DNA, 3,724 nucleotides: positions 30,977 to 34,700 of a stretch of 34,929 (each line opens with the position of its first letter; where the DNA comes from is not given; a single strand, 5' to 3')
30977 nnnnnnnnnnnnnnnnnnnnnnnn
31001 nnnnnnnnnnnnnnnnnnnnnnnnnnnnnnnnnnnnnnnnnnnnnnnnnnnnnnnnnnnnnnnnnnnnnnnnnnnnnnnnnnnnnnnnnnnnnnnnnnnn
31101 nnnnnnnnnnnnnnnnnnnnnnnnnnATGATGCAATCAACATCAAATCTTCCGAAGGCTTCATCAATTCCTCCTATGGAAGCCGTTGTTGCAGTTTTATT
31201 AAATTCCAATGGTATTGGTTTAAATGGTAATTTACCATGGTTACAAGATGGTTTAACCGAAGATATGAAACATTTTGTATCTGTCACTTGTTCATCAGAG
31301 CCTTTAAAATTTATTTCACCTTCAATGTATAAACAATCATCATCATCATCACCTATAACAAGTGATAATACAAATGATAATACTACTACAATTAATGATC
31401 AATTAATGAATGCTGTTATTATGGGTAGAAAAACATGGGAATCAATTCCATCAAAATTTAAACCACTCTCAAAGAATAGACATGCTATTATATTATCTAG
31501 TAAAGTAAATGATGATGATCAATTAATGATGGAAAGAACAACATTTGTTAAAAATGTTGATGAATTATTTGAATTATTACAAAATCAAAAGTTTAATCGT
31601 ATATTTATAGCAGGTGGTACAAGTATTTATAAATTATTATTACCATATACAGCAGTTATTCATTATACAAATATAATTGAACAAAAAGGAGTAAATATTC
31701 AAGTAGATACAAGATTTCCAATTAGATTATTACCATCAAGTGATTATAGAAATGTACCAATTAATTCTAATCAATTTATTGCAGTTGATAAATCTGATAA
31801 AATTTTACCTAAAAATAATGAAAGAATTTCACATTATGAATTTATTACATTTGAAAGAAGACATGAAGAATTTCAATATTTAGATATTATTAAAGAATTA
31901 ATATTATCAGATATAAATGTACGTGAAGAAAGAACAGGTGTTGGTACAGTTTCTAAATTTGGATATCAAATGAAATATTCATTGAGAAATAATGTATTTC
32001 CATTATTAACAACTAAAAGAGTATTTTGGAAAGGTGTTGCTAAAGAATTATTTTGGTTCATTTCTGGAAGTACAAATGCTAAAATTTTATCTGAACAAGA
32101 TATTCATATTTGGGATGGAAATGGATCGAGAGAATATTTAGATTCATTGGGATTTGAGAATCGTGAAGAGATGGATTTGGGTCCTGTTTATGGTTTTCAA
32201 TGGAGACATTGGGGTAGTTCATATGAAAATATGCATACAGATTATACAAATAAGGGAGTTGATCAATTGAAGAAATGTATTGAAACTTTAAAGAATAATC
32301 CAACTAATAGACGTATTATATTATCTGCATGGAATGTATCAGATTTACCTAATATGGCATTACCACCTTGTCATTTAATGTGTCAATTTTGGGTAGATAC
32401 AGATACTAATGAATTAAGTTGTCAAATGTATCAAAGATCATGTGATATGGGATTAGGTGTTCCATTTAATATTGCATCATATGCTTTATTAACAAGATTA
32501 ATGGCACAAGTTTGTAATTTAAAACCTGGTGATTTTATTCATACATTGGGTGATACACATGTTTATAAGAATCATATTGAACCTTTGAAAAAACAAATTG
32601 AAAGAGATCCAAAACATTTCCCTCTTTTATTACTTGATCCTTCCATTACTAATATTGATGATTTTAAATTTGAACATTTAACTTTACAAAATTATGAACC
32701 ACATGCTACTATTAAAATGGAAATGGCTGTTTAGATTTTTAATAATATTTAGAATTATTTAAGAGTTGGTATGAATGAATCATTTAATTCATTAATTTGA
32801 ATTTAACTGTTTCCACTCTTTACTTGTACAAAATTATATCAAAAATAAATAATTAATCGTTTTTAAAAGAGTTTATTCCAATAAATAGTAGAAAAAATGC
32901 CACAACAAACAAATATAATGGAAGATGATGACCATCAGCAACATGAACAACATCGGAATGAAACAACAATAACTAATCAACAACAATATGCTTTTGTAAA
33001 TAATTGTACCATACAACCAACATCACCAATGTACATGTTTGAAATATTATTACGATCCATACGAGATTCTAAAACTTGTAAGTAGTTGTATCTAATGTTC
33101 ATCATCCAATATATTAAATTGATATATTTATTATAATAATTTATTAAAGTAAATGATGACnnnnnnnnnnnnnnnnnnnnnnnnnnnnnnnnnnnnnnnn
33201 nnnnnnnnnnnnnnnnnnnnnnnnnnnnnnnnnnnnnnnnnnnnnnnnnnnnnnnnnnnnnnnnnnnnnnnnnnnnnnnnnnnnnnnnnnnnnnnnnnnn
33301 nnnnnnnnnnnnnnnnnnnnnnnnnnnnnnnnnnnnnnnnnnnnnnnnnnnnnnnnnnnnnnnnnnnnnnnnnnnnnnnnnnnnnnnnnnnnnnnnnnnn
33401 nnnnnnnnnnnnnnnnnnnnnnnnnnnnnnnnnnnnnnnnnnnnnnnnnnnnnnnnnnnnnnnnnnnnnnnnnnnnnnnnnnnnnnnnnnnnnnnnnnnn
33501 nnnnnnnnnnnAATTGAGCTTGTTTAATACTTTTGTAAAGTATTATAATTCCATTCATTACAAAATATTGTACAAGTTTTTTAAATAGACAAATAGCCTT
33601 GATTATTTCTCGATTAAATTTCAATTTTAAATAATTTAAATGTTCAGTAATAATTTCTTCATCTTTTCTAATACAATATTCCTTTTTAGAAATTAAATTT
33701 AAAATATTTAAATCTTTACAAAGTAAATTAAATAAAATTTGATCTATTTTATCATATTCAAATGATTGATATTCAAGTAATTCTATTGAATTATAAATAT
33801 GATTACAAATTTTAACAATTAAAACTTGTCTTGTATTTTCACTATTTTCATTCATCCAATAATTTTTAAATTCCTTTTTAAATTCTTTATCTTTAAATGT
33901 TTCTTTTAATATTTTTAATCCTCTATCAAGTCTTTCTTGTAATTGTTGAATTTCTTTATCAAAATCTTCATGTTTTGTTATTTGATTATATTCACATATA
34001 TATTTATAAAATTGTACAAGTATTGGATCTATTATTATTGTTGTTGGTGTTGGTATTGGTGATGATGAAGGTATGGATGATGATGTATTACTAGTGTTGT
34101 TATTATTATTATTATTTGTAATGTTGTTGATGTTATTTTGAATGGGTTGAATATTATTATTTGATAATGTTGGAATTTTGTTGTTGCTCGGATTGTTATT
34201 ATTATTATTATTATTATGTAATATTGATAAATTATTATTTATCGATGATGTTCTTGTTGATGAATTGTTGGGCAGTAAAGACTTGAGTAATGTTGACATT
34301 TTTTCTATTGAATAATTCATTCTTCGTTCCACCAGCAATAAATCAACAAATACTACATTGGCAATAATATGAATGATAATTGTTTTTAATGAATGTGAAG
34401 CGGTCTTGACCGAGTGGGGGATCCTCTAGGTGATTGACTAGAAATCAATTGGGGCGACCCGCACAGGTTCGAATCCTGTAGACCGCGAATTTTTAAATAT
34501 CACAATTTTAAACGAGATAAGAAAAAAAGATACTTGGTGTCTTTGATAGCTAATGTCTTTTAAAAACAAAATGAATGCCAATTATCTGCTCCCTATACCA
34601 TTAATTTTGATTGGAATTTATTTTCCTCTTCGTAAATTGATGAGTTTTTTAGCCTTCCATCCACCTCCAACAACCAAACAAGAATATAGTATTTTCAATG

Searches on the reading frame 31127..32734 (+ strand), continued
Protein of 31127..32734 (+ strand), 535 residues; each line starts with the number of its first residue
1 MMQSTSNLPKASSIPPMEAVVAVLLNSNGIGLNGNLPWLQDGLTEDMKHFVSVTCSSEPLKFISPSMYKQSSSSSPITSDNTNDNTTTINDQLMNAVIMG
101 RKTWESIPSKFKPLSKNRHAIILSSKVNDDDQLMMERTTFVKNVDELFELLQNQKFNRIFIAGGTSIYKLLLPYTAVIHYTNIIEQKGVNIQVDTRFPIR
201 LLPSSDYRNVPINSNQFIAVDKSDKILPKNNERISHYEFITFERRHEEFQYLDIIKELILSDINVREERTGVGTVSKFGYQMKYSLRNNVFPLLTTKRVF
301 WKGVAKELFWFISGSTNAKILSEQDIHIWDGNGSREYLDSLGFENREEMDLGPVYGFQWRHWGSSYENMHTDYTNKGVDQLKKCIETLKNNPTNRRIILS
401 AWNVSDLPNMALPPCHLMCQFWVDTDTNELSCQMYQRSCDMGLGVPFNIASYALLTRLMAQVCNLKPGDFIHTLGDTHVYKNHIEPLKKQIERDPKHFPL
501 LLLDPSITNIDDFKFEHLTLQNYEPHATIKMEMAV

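Call 50: find_encoding_contigs(protein=P0005, flank=4000, max_places=1)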
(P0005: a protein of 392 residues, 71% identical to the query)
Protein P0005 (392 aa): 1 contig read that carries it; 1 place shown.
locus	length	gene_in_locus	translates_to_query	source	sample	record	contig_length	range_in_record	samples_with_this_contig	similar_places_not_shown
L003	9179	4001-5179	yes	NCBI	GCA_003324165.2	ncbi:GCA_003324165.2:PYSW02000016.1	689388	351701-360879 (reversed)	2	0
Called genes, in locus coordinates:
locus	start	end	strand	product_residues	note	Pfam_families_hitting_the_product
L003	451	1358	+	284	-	PF07061:Swi5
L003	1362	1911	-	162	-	-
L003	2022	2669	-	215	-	PF12799:LRR_4 (weak)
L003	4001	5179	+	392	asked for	PF00303:Thymidylat_synt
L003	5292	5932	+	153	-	-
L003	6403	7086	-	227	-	-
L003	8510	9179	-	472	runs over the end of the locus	-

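Call 51: find_encoding_contigs(protein=P0121, flank=4000, max_places=1)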
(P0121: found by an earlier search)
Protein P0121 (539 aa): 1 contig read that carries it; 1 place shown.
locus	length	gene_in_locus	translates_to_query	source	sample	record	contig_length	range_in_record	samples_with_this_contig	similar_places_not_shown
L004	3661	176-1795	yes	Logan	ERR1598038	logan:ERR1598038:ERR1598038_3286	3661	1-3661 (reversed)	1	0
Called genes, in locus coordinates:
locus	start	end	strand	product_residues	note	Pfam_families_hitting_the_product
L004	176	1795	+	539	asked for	PF00186:DHFR_1, PF00303:Thymidylat_synt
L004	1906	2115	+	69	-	-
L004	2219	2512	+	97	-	PF04434:SWIM (faint)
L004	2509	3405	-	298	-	-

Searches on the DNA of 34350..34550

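Call 62: search_rna_families(source=window, start=34350, end=34550, threshold=gathering, show_alignments=1)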
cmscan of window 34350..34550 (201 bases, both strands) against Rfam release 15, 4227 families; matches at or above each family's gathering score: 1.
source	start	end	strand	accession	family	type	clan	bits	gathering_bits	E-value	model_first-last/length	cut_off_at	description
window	34400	34487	+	RF00005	tRNA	Gene; tRNA;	CL00001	50.1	29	2.9e-10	1-71/71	no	tRNA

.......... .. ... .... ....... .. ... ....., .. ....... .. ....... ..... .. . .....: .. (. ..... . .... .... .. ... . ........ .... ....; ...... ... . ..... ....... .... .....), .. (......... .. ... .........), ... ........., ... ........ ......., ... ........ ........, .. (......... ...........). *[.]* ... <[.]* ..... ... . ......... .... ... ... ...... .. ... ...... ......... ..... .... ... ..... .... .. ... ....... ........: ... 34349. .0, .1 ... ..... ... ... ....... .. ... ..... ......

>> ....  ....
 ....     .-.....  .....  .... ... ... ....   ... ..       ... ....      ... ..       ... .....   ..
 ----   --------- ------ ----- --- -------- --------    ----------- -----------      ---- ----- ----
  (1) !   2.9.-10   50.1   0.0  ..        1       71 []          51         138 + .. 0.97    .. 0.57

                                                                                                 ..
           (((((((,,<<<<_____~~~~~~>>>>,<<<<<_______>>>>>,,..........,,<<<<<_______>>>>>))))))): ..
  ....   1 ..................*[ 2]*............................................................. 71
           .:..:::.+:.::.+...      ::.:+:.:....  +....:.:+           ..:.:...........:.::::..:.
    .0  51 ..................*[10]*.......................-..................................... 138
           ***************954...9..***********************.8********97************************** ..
